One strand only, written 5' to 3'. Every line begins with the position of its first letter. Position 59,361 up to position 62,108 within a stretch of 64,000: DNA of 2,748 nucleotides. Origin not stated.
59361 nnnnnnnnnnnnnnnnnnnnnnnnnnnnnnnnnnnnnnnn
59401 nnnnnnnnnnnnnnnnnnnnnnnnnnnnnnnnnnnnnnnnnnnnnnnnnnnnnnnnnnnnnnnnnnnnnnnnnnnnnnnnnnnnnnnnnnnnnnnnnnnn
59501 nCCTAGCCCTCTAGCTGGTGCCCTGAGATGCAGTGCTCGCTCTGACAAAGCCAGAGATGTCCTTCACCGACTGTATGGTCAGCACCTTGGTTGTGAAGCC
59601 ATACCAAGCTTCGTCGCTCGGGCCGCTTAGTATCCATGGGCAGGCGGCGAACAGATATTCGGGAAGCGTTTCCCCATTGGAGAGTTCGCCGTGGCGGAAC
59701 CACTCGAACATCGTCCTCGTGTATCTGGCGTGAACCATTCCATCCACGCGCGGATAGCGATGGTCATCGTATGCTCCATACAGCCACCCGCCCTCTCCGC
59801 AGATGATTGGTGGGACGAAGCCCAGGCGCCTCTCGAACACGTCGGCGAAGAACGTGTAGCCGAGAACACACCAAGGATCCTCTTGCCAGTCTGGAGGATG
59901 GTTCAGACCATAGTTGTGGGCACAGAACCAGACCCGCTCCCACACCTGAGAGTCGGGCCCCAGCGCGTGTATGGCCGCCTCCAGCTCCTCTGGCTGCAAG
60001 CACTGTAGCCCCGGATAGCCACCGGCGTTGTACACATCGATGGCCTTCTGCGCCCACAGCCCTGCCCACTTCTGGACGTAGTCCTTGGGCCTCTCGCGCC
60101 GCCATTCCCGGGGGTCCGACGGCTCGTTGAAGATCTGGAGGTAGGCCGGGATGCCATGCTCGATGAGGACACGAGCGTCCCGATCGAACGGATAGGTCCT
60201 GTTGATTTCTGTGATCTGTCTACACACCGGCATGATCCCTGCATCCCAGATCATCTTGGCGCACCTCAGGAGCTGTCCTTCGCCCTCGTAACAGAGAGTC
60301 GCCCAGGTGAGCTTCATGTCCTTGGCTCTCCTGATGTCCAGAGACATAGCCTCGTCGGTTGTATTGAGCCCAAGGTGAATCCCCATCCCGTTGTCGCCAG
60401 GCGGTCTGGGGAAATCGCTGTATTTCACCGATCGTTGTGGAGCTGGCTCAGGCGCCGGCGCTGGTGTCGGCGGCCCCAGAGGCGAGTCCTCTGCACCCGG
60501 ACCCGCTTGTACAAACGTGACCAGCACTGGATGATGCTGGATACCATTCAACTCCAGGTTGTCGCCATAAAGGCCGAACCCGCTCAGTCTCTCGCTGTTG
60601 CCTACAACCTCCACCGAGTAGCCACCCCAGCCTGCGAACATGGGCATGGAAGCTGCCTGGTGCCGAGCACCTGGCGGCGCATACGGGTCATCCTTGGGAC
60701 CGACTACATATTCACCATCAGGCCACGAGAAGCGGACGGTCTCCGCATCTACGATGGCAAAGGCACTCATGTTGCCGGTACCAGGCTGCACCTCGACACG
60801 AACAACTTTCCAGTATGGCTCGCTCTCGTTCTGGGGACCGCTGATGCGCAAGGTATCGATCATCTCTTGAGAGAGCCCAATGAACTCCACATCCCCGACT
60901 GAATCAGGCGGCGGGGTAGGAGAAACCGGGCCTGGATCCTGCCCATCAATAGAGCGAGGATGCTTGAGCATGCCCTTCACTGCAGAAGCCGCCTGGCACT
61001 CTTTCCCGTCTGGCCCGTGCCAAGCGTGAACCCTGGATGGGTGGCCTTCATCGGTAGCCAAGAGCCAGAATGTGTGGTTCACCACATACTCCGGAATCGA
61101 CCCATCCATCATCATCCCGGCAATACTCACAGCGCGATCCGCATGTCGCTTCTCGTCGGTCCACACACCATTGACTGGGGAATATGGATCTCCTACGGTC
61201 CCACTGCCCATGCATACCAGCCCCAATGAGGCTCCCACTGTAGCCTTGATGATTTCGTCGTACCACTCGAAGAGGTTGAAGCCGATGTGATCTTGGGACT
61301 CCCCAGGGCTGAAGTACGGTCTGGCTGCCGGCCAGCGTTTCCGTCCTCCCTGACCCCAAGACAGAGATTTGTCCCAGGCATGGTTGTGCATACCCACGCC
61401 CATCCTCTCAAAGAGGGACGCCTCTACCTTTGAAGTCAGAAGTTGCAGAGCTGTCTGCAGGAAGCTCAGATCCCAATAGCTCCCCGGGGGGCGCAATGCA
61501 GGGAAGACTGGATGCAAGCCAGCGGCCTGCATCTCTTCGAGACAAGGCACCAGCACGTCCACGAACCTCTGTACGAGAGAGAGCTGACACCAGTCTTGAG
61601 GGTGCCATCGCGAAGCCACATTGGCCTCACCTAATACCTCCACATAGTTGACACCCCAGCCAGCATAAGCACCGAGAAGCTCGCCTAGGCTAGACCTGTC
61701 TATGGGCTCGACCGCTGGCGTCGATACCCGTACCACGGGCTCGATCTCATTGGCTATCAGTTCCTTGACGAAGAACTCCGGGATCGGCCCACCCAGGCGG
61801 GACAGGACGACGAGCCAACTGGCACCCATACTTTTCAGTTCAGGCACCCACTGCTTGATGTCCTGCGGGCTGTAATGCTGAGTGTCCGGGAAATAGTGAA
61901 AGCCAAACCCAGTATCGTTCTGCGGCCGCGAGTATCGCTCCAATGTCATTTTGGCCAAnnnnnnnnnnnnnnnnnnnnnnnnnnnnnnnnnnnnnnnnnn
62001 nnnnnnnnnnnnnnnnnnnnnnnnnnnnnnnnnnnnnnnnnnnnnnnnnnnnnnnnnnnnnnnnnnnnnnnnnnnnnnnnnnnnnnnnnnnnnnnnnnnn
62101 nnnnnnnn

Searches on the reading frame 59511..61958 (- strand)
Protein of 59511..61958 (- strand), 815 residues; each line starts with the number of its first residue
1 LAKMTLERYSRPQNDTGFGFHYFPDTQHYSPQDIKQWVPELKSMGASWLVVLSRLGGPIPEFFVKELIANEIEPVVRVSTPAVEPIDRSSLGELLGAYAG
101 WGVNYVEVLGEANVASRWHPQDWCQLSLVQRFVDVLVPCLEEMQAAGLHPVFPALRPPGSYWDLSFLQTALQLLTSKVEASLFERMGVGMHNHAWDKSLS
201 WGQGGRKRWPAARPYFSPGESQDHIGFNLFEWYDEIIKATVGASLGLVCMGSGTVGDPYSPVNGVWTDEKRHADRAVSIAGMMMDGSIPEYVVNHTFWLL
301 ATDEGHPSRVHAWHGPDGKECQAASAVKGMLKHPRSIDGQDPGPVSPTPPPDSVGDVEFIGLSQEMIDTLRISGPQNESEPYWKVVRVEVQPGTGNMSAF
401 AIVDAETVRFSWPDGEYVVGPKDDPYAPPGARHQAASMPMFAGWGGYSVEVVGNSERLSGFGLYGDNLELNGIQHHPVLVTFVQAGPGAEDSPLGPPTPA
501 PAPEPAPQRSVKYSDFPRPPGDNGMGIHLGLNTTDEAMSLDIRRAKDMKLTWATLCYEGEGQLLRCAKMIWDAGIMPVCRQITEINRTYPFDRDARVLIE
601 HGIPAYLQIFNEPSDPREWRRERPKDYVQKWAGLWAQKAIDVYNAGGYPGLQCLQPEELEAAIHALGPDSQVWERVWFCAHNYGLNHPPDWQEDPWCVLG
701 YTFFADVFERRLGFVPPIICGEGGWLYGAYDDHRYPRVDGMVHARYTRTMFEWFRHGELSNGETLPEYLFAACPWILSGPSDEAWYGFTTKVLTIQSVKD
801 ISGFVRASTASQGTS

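Call 3: search_protein_families(library=pfam, proteins=[window:59511-61958:-], max_evalue=0.1)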
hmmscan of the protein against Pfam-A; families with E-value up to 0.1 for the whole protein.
window:59511-61958:- (815 aa): 0 families

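Call 4: search_protein_families(library=ncbifam, proteins=[window:59511-61958:-], max_evalue=0.1)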
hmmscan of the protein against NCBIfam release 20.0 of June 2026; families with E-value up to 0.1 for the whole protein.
window:59511-61958:- (815 aa): 0 families

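Call 7: search_solved_structures(query=window:59511-61958:-, max_evalue=10, show_alignments=2)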
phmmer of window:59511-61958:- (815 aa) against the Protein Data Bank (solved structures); distinct sequences matched with E-value up to 10: 0.

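Call 8: find_homologous_proteins(query=window:59511-61958:-)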
Query window:59511-61958:- (815 aa): 74 proteins with E <= 0.001 among 8000 candidates.
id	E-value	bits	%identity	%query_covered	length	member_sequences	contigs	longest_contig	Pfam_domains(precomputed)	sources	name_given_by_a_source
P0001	0.0e+0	1955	100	100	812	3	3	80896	-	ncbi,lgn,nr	ncbi:MAG: hypothetical protein GTO63_26415 [Anaerolineae bacterium]|nr:hypothetical protein [Anaerol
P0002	0.0e+0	1766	90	100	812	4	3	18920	-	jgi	jgi:hypothetical protein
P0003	0.0e+0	1542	79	100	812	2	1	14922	-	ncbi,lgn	-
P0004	0.0e+0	1517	71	56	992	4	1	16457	-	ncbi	-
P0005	0.0e+0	1512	78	99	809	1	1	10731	-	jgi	jgi:hypothetical protein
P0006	0.0e+0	1441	75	99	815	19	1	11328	-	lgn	-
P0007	0.0e+0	1432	65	56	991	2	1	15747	-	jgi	jgi:hypothetical protein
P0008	0.0e+0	1345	68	99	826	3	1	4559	-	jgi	jgi:hypothetical protein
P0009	0.0e+0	1344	69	99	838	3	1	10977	-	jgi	jgi:hypothetical protein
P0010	0.0e+0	1317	67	99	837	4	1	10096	-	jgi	-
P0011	0.0e+0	1313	67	100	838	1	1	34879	-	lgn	-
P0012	0.0e+0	1312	67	99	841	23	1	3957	-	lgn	-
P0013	0.0e+0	1305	67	100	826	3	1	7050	-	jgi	-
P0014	0.0e+0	1304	67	99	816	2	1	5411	-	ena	-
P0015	0.0e+0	1297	65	99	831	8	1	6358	-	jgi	jgi:hypothetical protein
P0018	0.0e+0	1286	65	99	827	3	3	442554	-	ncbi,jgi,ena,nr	ncbi:MAG TPA: hypothetical protein VM075_08300 [Anaerolineae bacterium]|nr:hypothetical protein [Ana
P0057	1.7e-51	194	31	64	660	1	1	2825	PF01510.31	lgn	-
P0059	1.6e-44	170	57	16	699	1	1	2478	PF01510.31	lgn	-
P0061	3.0e-41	160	55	16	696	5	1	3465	PF01510.31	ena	-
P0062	4.3e-41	159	55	16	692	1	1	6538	PF01510.31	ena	-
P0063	2.2e-39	153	57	16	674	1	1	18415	PF01510.31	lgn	-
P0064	3.7e-37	146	56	16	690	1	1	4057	PF01510.31,PF05887.17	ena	-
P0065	9.1e-36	141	54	16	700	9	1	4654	PF01510.31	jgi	jgi:hypothetical protein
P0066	2.8e-34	137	47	22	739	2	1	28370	PF01510.31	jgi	jgi:hypothetical protein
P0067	1.5e-33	134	57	15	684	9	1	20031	PF01510.31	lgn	-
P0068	2.9e-33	133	50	17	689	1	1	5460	PF01510.31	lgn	-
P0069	2.0e-32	130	48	18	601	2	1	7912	PF01510.31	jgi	jgi:hypothetical protein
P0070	5.3e-32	129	51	17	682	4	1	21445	PF01510.31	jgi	jgi:hypothetical protein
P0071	1.0e-31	128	53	16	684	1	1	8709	PF01510.31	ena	-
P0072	1.3e-31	128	50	16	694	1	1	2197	PF01510.31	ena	-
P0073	1.8e-31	127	48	15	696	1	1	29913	PF01510.31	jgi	jgi:hypothetical protein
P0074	3.4e-29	120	26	55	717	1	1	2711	PF01510.31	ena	-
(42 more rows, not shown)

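Call 25: predict_structure(alignment_id=A2)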
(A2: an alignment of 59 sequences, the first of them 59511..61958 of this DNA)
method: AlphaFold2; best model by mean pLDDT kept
length: 815 residues; sequences in the alignment: 59
mean_pLDDT: 83.1   pTM: 0.60
mean pLDDT of the five models: 83.1, 83.1, 80.4, 77.9, 76.9
residues with pLDDT >= 90: 414; 70-90: 256; 50-70: 74; < 50: 71
segments of 3 or more residues with pLDDT < 50: 1-4, 339-352, 465-468, 489-509, 684-686, 723-736, 786-790, 810-815
pLDDT, mean of each block of 10 residues (from residue 1): 59 94 92 95 97 94 98 96 93 98 96 85 79 97 96 91 91 93 93 91 89 69 91 96 95 79 78 94 93 94 87 88 94 73 33 69 79 85 91 80 94 85 87 89 72 91 51 72 72 35 41 86 88 89 91 91 96 95 85 97 95 80 87 96 97 90 96 93 56 69 90 90 44 51 76 86 87 69 53 79 75 31
secondary structure, 60 per line:
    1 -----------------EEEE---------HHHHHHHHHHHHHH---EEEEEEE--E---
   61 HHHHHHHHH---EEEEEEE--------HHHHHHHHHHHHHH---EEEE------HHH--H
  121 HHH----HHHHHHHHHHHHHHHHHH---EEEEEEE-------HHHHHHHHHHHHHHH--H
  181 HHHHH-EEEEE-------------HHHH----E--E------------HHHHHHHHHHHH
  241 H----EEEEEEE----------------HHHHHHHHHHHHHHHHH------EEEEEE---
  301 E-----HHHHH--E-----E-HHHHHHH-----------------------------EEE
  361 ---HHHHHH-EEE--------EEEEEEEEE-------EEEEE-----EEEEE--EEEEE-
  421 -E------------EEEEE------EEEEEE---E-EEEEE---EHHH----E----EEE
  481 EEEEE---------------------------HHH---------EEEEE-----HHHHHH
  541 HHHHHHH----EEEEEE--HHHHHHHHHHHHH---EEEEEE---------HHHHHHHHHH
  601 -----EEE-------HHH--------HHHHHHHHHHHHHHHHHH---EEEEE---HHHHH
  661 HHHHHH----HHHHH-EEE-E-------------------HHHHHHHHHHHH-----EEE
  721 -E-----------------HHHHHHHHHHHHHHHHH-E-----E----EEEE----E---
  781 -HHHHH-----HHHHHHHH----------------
elements in order (helices of 4 or more, strands of 3 or more residues): E18-21 H31-44 E48-54 H61-69 E73-79 H88-101 E105-108 H120-123 H128-145 E149-155 H163-177 H180-185 E187-191 H205-208 H229-241 E246-252 H269-285 E292-297 H307-311 H322-328 E358-360 H364-369 E371-373 E382-390 E398-402 E408-412 E415-419 E435-439 E446-451 E457-461 E478-485 E525-529 H535-547 E552-557 H560-572 E576-581 H591-600 E606-608 H627-644 E648-652 H656-666 H671-675 E677-679 H701-712 E718-720 H740-756 E769-772 H782-786 H792-799

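Call 28: fold_search(model_id=the predicted structure, library=pdb)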
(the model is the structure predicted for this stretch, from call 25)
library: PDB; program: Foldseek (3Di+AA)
matches with E <= 10: 1739; with E <= 0.001: 58
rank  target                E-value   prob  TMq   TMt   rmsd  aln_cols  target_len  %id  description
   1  5bx9                  2.0e-07  1.00  0.27  0.49  11.6       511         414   12  Structure of PslG from Pseudomonas aeruginosa (released 2015-10-07)
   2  5jvk_A                3.9e-07  1.00  0.27  0.42  12.2       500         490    9  Structural insights into a family 39 glycoside hydrolase from the gut symbiont Bacteroides cellulosilyticus WH2. (released 2016-12-07)
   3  4zn2_A                4.1e-07  1.00  0.27  0.50  11.5       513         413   11  Glycosyl hydrolase from Pseudomonas aeruginosa (released 2016-01-06)
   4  9g17_A                8.0e-07  1.00  0.28  0.49  11.9       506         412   12  Structure of PslG with a covalently- bound pentasaccharide (released 2025-03-05)
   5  9g4n_C                2.1e-06  1.00  0.26  0.38  14.3       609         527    9  Glycoside Hydrolase Family 157 from Labilibaculum antarcticum (LaGH157) E224A mutant in complex with Laminaritriose an (released 2025-05-21)
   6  6d8g_A                2.9e-06  1.00  0.26  0.25  14.8       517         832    7  D341A D367A calcium binding mutant of Bacteroides uniformis beta-glucuronidase 2 (released 2018-10-17)
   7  9fz9_A                4.6e-06  1.00  0.27  0.39  15.9       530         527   11  Glycoside Hydrolase Family 157 from Labilibaculum antarcticum, wild type SeMet derivative (LaGH157) (released 2025-07-16)
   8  8dhl_B                9.0e-06  1.00  0.25  0.24  16.0       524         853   11  Tannerella forsythia beta-glucuronidase (L2) (released 2023-05-17)
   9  1wky                  1.3e-05  1.00  0.24  0.39  15.0       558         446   10  Crystal structure of alkaline mannanase from Bacillus sp. strain JAMB-602: catalytic domain and its Carbohydrate Binding (released 2005-06-15)
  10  6d8g_B                2.5e-05  1.00  0.27  0.26  14.5       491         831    8  D341A D367A calcium binding mutant of Bacteroides uniformis beta-glucuronidase 2 (released 2018-10-17)
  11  8dhl_A                3.8e-05  1.00  0.24  0.24  16.2       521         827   11  Tannerella forsythia beta-glucuronidase (L2) (released 2023-05-17)
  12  6pal_B                4.9e-05  1.00  0.23  0.42  15.3       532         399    9  Bacteroides uniformis endo-laminarinase BuGH158 from the beta(1,3)-glucan utilization locus (released 2020-04-01)
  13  9j41                  6.7e-05  1.00  0.22  0.37  10.6       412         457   13  Crystal Structure of glucose tolerant beta-glucosidase UnBGl1 mutant (C188V) (released 2026-02-04)
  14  9j3w                  9.7e-05  1.00  0.23  0.38   9.5       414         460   12  Crystal structure of glucose bound beta-glucosidase UnBGl1 (released 2026-02-11)
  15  3fst_A                1.7e-04  1.00  0.20  0.47   7.4       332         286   11  Crystal Structure of Escherichia coli Methylenetetrahydrofolate Reductase Mutant Phe223Leu at pH 7.4 (released 2009-08-25)
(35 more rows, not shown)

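Call 37: find_encoding_contigs(protein=P0018, flank=10000, max_places=2)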
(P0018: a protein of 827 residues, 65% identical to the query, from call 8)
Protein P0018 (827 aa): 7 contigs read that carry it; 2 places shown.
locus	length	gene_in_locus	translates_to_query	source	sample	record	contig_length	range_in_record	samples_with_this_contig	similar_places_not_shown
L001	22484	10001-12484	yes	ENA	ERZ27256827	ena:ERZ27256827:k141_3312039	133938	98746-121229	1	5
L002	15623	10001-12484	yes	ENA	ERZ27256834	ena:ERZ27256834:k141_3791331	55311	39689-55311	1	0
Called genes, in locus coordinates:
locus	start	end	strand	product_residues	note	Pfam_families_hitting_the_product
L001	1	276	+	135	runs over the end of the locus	PF00072:Response_reg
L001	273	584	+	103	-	-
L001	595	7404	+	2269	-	-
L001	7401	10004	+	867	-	PF13428:TPR_14 (faint), PF13432:TPR_16 (faint), PF14559:TPR_19 (faint), PF07719:TPR_2 (faint), PF13424:TPR_12 (weak), PF01364:Peptidase_C25 (weak)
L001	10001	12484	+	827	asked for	-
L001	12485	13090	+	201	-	-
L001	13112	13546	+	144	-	PF02381:MraZ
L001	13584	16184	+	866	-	PF01510:Amidase_2, PF17957:Big_7 (faint), PF07705:CARDB (weak)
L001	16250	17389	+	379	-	PF00091:Tubulin, PF12327:FtsZ_C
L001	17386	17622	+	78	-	-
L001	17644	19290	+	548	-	PF01476:LysM, PF23472:LysM2_CERK1_LYK3_4_5 (faint), PF23473:LysM3_LYK4_5 (weak), PF01476:LysM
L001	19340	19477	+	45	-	-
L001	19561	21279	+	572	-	PF01476:LysM, PF23473:LysM3_LYK4_5 (faint), PF01476:LysM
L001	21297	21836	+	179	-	PF23446:LysM1_NFP_LYK (faint), PF23473:LysM3_LYK4_5 (faint), PF01476:LysM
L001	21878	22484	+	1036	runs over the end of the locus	PF08486:SpoIID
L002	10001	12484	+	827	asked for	-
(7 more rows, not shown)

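Call 53: search_protein_families(library=phrogs, proteins=[window:59511-61958:-], max_evalue=0.01)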
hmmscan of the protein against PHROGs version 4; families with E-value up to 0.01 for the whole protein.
window:59511-61958:- (815 aa): 0 families

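Call 55: fold_search(model_id=the predicted structure, library=viral)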
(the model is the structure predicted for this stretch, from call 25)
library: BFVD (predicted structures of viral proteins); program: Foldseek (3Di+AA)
matches with E <= 10: 738; with E <= 0.001: 16
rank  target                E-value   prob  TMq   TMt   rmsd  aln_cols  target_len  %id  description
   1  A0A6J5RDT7            5.8e-14  1.00  0.27  0.29  25.2       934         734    9  Glycoside hydrolase, family 5 [uncultured Caudovirales phage]
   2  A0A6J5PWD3            4.8e-08  1.00  0.30  0.67   5.4       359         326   12  Glycoside hydrolase family 5 domain-containing protein [uncultured Caudovirales phage]
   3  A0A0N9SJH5            8.4e-08  1.00  0.28  0.26  27.6       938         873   10  Glycoside hydrolase family 5 domain-containing protein [Pseudomonas phage POR1]
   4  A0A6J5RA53            9.8e-08  1.00  0.29  0.54  12.2       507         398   11  Glycoside hydrolase, family 5 [uncultured Caudovirales phage]
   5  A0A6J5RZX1            5.4e-07  1.00  0.26  0.70   5.2       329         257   12  Uncharacterized protein [uncultured Caudovirales phage]
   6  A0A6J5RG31            5.4e-07  1.00  0.26  0.40  12.9       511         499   14  Uncharacterized protein [uncultured Caudovirales phage]
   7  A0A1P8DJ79            8.3e-06  1.00  0.27  0.50   7.3       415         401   13  (no name in the UniProt tables at hand)
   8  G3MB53                1.7e-05  1.00  0.25  0.20  26.8       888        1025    9  Gp673 [Bacillus phage G]
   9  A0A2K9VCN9            2.2e-05  1.00  0.27  0.37   6.2       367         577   14  Glycosyl hydrolase [Lactobacillus phage Bacchae]
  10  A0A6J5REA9            4.6e-05  1.00  0.24  0.44   7.5       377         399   12  Uncharacterized protein [uncultured Caudovirales phage]
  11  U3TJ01                1.0e-04  1.00  0.26  0.46   6.7       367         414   11  Uncharacterized protein [Ralstonia phage RSB3]
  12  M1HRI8                1.0e-04  1.00  0.25  0.31  14.7       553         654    8  (no name in the UniProt tables at hand)
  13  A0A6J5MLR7            2.0e-04  1.00  0.24  0.45  17.8       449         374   13  Uncharacterized protein [uncultured Caudovirales phage]
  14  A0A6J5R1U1            2.9e-04  1.00  0.21  0.29  24.1       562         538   11  Uncharacterized protein [uncultured Caudovirales phage]
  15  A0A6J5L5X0            4.0e-04  1.00  0.24  0.65   5.1       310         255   10  Uncharacterized protein [uncultured Caudovirales phage]
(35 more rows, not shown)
